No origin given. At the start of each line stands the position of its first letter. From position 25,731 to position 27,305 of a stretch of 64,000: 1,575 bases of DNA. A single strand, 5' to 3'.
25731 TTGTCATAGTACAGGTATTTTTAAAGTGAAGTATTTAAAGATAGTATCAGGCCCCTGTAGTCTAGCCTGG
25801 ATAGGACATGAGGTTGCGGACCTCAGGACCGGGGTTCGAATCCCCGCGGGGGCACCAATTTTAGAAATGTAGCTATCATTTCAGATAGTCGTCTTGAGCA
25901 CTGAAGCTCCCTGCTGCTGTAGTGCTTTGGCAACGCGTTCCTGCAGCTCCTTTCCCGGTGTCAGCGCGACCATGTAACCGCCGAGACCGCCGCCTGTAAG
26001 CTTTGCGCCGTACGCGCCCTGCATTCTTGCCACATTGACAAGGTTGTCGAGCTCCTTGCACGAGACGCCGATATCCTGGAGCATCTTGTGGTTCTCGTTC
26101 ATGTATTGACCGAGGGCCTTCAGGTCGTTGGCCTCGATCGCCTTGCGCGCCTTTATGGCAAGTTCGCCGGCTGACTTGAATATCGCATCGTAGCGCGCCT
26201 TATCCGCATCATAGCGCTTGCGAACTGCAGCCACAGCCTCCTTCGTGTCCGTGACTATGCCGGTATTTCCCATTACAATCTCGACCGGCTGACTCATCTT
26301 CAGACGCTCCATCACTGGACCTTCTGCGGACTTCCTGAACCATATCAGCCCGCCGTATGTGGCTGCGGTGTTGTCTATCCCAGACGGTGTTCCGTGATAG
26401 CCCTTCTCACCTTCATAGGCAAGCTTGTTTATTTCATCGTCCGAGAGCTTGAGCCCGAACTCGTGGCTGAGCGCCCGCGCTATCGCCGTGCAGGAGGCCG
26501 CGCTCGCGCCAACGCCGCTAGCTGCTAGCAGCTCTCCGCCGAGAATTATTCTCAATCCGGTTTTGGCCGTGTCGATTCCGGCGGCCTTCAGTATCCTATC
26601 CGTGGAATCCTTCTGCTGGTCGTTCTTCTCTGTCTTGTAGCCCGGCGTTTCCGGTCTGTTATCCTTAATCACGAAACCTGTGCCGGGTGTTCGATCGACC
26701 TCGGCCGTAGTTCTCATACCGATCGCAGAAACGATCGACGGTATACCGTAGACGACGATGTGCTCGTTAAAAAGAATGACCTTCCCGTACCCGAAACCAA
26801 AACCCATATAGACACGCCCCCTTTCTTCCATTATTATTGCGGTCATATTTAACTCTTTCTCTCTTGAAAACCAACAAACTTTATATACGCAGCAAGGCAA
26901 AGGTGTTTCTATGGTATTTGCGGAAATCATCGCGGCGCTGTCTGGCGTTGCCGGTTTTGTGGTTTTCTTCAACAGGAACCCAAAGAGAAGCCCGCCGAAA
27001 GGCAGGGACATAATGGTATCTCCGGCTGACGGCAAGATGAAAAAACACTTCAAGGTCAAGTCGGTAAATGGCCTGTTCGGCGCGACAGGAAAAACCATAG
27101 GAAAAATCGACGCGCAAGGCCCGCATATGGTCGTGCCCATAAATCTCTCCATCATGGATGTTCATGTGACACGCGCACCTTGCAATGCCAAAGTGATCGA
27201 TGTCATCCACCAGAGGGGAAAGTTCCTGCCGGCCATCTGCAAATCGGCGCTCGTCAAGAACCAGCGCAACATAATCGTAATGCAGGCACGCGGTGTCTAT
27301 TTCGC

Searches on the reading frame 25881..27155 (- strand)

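Call 21: search_protein_families(library=ncbifam, proteins=[window:25881-27155:-], max_evalue=0.00001)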
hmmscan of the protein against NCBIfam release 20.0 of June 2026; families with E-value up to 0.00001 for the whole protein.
window:25881-27155:- (424 aa): 14 families
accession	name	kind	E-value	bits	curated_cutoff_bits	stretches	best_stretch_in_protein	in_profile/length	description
TIGR00549.1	mevalon_kin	equivalog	9.4e-70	235.2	163.05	1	124-398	3-276/276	mevalonate kinase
NF003036.0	PRK03926.1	equivalog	7.8e-59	199.2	403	1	124-422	8-289/302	mevalonate kinase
NF003006.0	PRK03817.1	equivalog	8.8e-24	84.1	443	2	334-414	247-327/352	galactokinase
NF003705.0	PRK05322.1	equivalog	3.9e-18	65.3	385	1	332-406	280-356/388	galactokinase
TIGR00131.1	gal_kin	equivalog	5.9e-18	64.9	226.65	1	333-415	282-365/388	galactokinase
NF002288.1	PRK01212.1-4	equivalog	2.7e-16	59.5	194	1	188-415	67-281/303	homoserine kinase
NF001816.0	PRK00555.1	equivalog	7.2e-16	58.1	509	1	305-415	232-339/363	galactokinase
NF003472.0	PRK05101.1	equivalog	3.2e-15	56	499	1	332-415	274-359/382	galactokinase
NF040957.1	Arch_PMK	equivalog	2.7e-13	50.1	500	1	176-420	52-305/316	phosphomevalonate kinase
NF049969.1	GlMnHpPKinHddA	equivalog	1.7e-12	47.4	600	1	211-416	108-321/338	D-glycero-D-manno-heptose 7-phosphate kinase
TIGR01220.1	Pmev_kin_Gr_pos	equivalog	1.7e-11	43.8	165.7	0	281-422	206-352/358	phosphomevalonate kinase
TIGR00191.1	thrB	equivalog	2.8e-09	36.3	168.25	1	187-416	69-281/304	homoserine kinase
NF009948.0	PRK13412.1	equivalog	4.8e-08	31.2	721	0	295-415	830-951/974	bifunctional fucokinase/fucose-1-phosphate guanylyltransferase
NF040725.1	panto_kin_Meth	equivalog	6.5e-06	25.3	380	0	202-311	87-198/286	pantoate kinase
